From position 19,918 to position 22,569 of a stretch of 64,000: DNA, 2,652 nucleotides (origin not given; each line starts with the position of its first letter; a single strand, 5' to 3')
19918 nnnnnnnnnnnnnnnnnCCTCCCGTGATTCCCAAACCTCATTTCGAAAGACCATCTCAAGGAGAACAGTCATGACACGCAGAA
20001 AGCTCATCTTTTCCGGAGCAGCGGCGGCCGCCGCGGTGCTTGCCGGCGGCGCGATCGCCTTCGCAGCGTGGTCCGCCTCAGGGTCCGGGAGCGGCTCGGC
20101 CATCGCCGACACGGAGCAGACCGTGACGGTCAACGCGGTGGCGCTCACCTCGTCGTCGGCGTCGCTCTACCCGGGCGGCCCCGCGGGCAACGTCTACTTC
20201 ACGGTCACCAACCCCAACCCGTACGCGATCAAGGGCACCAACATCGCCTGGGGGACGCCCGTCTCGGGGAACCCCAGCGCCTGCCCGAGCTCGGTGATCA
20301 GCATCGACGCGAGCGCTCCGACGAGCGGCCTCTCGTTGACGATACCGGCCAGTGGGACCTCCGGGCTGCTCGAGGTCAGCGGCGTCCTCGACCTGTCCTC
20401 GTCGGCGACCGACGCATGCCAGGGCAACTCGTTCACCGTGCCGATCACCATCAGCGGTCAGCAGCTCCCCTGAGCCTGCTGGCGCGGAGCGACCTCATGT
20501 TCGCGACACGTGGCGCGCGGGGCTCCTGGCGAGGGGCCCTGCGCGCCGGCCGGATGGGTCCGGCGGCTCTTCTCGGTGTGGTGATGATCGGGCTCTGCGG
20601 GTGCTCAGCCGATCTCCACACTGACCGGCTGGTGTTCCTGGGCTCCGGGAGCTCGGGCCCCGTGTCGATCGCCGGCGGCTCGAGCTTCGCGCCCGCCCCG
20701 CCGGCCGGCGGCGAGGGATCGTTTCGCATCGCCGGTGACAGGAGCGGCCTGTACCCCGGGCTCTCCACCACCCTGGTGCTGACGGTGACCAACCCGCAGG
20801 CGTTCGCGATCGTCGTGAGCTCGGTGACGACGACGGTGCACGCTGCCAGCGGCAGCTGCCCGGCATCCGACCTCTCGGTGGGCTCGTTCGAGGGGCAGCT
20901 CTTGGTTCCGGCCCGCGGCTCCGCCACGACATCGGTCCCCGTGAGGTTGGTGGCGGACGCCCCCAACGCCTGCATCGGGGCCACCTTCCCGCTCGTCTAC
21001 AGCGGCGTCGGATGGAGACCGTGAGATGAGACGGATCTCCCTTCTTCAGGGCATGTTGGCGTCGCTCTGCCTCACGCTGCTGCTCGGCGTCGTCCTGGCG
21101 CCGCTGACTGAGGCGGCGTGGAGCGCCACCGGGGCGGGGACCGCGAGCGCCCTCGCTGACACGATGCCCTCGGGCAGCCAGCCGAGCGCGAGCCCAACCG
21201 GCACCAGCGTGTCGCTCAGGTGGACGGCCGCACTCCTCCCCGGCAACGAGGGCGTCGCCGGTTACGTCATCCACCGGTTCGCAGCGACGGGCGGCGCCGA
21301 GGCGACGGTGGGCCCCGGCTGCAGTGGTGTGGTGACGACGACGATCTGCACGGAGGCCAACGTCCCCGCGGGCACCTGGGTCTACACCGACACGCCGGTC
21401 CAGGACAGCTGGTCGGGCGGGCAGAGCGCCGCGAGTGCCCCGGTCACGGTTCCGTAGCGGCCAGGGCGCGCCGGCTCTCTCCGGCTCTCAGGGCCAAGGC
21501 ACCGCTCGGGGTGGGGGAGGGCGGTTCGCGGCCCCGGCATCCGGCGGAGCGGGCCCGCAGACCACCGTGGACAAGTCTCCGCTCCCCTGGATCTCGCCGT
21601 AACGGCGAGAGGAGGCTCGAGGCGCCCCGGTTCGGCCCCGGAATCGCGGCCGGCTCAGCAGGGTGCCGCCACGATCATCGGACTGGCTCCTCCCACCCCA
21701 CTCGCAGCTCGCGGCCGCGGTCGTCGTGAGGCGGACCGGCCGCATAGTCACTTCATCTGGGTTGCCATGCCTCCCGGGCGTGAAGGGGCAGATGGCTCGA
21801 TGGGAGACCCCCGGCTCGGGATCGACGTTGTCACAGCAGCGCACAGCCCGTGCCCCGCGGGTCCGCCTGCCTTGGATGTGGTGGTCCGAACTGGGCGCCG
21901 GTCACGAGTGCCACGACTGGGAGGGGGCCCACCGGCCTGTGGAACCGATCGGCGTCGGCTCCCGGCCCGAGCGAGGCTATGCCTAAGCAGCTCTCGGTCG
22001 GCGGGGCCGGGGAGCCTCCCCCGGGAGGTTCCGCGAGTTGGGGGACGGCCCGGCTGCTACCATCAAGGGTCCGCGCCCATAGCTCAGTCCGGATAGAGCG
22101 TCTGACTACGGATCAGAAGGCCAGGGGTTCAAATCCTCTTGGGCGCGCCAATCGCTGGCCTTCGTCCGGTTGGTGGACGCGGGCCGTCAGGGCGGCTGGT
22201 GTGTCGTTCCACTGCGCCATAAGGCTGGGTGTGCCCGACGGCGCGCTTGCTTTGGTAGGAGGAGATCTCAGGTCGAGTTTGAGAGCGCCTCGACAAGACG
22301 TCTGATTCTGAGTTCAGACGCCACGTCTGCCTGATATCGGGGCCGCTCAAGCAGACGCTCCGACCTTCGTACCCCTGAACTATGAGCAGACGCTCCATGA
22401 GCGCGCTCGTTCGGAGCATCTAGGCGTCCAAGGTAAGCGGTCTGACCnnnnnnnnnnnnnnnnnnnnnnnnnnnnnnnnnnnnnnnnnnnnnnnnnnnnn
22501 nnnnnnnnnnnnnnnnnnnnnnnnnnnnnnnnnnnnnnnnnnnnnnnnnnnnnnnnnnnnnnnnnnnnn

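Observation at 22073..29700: Low-GC island next to tRNA-Arg(ACG) carrying an R-M module plus an atypical two-component pair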

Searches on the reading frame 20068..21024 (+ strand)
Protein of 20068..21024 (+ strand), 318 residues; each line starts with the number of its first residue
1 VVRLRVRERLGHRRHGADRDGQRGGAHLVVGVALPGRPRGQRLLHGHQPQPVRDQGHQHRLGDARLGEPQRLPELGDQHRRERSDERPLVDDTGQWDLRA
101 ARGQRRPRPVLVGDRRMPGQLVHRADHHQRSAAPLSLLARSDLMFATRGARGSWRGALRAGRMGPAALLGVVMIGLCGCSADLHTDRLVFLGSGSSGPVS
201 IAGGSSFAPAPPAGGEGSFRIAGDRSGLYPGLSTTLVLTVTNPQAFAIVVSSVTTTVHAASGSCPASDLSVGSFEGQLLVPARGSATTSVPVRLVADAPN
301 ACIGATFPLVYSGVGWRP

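Call 25: search_protein_families(library=pfam, proteins=[window:20068-21024:+], max_evalue=0.01)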
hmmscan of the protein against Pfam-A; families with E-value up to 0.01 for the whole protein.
window:20068-21024:+ (318 aa): 1 family
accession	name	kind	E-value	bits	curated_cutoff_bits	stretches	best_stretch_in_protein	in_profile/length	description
PF03168.19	LEA_2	-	0.0046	17.8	25.4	0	238-296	2-55/98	Late embryogenesis abundant protein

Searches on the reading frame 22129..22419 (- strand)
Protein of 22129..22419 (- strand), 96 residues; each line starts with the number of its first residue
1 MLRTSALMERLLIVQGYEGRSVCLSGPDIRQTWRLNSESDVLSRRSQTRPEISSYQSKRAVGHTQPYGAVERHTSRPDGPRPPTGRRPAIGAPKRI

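Call 40: search_protein_families(library=pfam, proteins=[window:22129-22419:-], max_evalue=1)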
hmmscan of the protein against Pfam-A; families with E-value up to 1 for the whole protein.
window:22129-22419:- (96 aa): 0 families
